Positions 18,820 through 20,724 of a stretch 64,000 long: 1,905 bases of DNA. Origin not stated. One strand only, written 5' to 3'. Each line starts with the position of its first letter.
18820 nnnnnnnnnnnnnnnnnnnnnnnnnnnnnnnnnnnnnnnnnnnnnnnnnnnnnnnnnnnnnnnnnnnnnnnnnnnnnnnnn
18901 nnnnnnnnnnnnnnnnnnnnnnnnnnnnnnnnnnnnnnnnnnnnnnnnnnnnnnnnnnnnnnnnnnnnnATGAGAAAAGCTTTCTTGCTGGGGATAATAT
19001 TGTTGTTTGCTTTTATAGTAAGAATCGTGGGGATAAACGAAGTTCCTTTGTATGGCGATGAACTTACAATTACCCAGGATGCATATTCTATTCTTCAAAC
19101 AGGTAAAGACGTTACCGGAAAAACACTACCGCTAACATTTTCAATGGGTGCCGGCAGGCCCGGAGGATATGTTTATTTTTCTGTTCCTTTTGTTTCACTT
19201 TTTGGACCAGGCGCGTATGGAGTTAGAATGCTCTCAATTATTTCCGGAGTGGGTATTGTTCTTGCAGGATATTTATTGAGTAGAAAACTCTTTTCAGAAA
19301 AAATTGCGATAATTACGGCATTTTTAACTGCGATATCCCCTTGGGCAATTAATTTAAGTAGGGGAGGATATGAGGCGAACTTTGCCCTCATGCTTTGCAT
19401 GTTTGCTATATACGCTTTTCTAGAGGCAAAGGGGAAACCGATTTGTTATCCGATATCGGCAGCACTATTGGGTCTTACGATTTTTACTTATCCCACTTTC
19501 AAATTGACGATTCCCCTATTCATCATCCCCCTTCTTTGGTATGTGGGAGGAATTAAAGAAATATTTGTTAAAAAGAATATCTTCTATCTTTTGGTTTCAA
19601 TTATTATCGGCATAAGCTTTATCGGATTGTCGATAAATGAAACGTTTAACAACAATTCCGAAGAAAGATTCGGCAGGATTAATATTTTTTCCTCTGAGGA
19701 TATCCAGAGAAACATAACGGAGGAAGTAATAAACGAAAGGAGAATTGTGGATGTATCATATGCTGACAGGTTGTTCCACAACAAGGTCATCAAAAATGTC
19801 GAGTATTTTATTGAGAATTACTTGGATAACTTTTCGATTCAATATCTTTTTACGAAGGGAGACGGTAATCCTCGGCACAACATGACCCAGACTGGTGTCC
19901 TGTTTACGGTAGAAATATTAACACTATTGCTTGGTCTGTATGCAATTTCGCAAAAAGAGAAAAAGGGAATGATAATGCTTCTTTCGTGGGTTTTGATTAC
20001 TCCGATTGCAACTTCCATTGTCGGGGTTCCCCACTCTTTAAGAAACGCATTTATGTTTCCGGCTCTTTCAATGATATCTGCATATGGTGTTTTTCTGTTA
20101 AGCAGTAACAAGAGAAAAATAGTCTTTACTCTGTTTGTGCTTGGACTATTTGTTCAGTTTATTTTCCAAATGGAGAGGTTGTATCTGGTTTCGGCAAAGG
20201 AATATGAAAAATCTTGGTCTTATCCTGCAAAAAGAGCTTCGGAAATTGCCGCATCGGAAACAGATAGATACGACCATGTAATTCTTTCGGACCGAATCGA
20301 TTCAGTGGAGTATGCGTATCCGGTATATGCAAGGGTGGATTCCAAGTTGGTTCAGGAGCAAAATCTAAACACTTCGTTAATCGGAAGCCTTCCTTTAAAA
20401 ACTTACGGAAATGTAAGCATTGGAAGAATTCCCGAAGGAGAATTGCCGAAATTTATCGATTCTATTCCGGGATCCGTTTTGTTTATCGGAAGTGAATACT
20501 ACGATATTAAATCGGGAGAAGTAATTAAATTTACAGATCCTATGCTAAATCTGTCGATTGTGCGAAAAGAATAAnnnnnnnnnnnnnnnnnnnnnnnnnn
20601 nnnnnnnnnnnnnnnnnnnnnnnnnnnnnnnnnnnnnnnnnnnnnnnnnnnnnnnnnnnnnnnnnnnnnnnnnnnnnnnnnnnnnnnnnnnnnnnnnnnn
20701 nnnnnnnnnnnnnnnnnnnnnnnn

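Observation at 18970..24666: PMT_2/GT39-like trio with an embedded polyprenol-phosphate sugar synthase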

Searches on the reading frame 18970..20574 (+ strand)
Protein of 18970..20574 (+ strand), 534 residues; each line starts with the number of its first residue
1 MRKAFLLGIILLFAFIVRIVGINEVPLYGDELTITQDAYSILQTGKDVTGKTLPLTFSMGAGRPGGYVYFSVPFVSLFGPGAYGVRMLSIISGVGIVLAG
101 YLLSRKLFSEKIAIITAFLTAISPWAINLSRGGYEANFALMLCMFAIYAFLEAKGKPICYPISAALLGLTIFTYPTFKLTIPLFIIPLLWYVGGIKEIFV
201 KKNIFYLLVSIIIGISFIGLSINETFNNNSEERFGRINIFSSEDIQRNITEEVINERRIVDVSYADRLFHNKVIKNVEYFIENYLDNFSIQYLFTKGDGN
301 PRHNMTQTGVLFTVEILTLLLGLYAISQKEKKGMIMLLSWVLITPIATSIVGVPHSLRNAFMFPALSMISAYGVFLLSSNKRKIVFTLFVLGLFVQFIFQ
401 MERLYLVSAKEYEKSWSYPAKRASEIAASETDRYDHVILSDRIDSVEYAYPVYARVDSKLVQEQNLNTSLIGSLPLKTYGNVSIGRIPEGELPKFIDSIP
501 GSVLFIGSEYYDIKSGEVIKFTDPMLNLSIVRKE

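Call 5: search_protein_families(library=pfam, proteins=[window:18970-20574:+], max_evalue=0.01)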
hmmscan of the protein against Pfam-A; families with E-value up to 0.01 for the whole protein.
window:18970-20574:+ (534 aa): 1 family
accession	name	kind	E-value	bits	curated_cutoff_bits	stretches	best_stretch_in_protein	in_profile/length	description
PF13231.12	PMT_2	-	5.9e-11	43.3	26.1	1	69-217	8-154/160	Dolichyl-phosphate-mannose-protein mannosyltransferase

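Call 6: search_protein_families(library=ncbifam, proteins=[window:18970-20574:+], max_evalue=0.01)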
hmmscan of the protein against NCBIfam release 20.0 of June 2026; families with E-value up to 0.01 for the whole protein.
window:18970-20574:+ (534 aa): 1 family
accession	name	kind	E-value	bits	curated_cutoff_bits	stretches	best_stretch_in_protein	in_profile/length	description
TIGR03663.1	TIGR03663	subfamily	1e-06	28.1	126.25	1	7-184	4-173/435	flippase activity-associated protein Agl23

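Call 77: search_protein_families(library=pfam, alignment_id=A2, max_evalue=0.1)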
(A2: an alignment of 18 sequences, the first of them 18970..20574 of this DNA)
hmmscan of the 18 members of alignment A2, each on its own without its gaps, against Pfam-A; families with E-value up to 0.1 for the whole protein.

A. member 1, window:18970-20574:+ (534 aa): 1 family
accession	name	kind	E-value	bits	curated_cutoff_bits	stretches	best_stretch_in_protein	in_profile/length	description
PF13231.12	PMT_2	-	5.9e-11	43.3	26.1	1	69-217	8-154/160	Dolichyl-phosphate-mannose-protein mannosyltransferase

B. families by the number of members that match (of 18 scanned): 6 families
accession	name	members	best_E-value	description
PF13231.12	PMT_2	18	4.3e-18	Dolichyl-phosphate-mannose-protein mannosyltransferase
PF02366.24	PMT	12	1.1e-10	Dolichyl-phosphate-mannose-protein mannosyltransferase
PF24124.1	YphA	1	0.014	YphA-like integral membrane protein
PF16127.10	DUF4839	1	0.038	Domain of unknown function (DUF4839)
PF01004.24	Flavi_M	1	0.092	Flavivirus envelope glycoprotein M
PF09204.15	Colicin_immun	1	0.099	Bacterial self-protective colicin-like immunity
